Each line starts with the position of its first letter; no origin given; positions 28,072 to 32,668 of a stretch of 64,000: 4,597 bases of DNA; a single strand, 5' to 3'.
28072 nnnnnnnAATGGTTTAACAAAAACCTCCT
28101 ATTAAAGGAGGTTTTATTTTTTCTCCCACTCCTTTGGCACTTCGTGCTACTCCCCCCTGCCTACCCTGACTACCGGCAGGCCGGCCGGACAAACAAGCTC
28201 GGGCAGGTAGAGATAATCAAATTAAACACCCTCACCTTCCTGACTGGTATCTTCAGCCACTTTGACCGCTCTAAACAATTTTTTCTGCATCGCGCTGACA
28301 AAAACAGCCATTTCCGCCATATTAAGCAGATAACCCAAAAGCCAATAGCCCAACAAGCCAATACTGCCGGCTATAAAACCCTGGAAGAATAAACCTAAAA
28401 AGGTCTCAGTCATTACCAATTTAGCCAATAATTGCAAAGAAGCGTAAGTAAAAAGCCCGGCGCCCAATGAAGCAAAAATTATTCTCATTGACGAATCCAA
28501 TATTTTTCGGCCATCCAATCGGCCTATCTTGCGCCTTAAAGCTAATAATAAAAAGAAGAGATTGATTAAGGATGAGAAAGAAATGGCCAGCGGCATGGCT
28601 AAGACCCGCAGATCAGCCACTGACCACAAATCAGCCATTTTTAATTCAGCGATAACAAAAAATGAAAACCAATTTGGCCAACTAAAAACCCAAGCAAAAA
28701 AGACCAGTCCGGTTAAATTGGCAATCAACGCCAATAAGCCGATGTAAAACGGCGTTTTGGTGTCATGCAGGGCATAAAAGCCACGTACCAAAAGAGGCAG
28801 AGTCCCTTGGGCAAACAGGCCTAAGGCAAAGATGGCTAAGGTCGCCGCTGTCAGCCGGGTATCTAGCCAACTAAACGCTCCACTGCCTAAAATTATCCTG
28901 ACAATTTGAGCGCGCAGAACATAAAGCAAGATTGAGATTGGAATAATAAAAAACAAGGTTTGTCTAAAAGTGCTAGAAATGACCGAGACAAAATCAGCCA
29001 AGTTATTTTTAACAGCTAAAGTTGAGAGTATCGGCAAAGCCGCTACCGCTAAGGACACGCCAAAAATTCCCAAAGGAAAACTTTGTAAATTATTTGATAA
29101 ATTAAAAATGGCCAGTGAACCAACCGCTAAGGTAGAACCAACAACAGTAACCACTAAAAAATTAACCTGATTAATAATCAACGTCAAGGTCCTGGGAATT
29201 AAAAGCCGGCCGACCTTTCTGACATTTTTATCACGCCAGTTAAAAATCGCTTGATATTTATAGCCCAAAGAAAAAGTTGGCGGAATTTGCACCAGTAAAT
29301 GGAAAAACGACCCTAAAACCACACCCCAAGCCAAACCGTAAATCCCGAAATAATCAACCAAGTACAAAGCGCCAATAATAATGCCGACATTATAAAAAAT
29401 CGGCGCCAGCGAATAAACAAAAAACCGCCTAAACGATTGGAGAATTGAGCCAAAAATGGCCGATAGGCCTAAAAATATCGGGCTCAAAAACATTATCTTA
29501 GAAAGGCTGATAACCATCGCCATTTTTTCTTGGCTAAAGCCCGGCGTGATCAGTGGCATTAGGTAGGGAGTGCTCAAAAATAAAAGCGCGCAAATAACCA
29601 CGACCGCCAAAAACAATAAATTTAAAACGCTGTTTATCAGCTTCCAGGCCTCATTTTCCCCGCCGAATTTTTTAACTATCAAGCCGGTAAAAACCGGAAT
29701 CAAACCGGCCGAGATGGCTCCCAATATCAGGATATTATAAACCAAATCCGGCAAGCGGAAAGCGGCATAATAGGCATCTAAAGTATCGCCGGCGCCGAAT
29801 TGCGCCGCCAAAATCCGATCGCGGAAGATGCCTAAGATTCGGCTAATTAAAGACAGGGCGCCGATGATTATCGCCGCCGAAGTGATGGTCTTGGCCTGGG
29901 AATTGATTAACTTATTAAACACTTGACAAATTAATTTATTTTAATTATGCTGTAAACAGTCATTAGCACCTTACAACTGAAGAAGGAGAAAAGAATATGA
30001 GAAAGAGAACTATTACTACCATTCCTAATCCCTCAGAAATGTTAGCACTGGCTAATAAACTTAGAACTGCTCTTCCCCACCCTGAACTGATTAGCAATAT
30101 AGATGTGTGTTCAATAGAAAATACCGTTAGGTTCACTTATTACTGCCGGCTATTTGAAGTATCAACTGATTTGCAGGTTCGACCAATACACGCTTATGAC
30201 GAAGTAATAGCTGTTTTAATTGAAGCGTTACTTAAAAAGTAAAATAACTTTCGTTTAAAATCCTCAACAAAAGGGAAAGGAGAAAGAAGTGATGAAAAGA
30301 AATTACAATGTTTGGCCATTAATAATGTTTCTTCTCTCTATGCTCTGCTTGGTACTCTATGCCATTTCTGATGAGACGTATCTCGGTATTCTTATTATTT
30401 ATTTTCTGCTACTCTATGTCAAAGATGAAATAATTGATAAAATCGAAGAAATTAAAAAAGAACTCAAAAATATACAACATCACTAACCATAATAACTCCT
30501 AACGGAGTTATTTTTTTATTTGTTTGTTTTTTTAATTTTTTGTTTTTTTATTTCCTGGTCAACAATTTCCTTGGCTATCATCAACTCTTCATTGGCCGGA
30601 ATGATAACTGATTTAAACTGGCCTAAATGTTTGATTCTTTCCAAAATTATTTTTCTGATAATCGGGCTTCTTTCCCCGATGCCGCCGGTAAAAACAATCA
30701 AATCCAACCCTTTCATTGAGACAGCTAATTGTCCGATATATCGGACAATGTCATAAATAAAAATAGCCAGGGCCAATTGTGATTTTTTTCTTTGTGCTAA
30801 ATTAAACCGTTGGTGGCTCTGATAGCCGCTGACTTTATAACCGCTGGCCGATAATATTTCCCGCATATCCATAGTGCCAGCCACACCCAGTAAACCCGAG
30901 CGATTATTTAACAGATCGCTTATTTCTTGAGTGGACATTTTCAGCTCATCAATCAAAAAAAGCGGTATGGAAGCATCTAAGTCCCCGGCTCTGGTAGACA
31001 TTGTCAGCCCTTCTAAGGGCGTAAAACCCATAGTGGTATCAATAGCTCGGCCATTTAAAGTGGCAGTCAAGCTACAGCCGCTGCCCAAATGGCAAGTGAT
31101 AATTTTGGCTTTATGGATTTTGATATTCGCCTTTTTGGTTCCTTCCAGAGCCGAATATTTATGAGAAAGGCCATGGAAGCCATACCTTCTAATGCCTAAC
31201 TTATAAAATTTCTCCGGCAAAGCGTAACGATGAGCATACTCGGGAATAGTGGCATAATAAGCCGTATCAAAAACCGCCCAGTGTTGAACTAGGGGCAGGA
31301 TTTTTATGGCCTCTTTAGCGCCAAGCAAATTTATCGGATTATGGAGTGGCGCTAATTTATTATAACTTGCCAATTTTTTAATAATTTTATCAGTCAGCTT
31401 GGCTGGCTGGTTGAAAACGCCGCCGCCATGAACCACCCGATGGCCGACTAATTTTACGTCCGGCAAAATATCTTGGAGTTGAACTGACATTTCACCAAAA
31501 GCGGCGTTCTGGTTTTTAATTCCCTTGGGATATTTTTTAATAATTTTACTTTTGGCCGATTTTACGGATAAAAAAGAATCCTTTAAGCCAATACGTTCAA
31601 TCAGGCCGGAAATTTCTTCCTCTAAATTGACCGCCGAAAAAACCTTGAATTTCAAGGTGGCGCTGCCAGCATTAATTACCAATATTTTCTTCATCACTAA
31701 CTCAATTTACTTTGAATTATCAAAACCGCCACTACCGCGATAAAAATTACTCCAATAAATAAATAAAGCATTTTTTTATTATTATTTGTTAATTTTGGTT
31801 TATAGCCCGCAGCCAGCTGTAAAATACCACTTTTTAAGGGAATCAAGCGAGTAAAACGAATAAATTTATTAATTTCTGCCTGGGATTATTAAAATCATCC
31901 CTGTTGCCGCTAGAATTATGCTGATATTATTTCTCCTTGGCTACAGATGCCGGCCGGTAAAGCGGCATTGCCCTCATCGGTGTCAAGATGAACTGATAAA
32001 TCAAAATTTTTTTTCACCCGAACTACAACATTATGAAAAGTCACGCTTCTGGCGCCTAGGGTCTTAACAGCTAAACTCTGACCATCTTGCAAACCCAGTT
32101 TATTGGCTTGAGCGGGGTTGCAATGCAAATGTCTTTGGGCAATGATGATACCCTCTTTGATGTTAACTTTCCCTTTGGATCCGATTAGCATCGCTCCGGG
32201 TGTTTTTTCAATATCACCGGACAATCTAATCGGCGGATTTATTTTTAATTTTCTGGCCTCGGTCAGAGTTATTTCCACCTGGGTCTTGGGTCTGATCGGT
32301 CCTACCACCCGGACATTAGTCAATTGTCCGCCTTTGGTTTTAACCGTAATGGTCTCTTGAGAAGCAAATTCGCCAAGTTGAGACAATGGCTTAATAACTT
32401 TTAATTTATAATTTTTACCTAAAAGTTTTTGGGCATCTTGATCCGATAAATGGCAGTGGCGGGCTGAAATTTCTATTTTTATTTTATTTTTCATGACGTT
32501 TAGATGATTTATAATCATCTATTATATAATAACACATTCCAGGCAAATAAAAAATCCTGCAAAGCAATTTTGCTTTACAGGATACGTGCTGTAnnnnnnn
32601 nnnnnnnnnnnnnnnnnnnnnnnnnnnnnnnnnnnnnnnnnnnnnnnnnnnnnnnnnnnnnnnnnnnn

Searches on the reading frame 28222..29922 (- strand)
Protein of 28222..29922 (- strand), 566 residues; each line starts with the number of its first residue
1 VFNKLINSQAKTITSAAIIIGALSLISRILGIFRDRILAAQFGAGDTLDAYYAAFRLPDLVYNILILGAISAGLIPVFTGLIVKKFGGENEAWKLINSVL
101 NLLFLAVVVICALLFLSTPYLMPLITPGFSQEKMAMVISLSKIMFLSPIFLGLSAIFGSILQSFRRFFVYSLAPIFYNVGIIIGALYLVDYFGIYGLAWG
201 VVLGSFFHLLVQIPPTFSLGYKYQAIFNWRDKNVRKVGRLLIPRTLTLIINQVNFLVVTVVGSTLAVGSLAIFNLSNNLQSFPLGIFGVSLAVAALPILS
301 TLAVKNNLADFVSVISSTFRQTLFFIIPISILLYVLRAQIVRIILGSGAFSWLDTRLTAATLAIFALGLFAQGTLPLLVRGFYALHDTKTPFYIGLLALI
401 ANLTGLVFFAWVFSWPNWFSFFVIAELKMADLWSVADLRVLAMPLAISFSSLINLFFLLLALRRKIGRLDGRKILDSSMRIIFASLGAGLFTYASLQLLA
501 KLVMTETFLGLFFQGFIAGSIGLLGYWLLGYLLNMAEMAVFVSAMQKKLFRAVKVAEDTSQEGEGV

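Call 55: search_protein_families(library=pfam, proteins=[window:28222-29922:-], max_evalue=0.0001)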
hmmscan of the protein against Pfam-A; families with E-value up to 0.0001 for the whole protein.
window:28222-29922:- (566 aa): 3 families
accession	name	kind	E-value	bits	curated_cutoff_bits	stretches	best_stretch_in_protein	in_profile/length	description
PF03023.19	MurJ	-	1.7e-86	291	27.4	1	39-509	2-447/451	Lipid II flippase MurJ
PF13440.11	Polysacc_synt_3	-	5.7e-09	36.1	23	1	102-347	49-286/293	Polysaccharide biosynthesis protein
PF01554.23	MatE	-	1.6e-05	25.1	24.9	1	245-403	3-156/161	MatE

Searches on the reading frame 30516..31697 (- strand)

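Call 68: search_protein_families(library=pfam, proteins=[window:30516-31697:-], max_evalue=0.0001)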
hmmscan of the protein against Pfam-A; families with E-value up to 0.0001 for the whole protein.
window:30516-31697:- (393 aa): 1 family
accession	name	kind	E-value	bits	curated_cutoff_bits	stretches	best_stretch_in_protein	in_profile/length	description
PF00871.23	Acetate_kinase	-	3.9e-102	342.3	22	1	4-359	1-351/392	Acetokinase family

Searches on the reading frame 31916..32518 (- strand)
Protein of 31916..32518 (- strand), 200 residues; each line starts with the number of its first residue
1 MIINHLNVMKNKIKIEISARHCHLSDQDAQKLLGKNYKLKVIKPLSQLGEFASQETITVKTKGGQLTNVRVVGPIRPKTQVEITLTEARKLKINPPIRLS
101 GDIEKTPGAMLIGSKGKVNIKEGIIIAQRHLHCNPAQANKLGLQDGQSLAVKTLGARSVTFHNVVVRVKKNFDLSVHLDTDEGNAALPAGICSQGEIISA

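Call 68: search_protein_families(library=pfam, proteins=[window:31916-32518:-], max_evalue=0.0001)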
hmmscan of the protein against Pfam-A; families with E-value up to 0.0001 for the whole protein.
window:31916-32518:- (200 aa): 1 family
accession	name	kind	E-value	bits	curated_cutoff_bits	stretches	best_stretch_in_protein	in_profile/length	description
PF06130.18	PTAC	-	8.8e-68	228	25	1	15-186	2-173/176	Phosphate propanoyltransferase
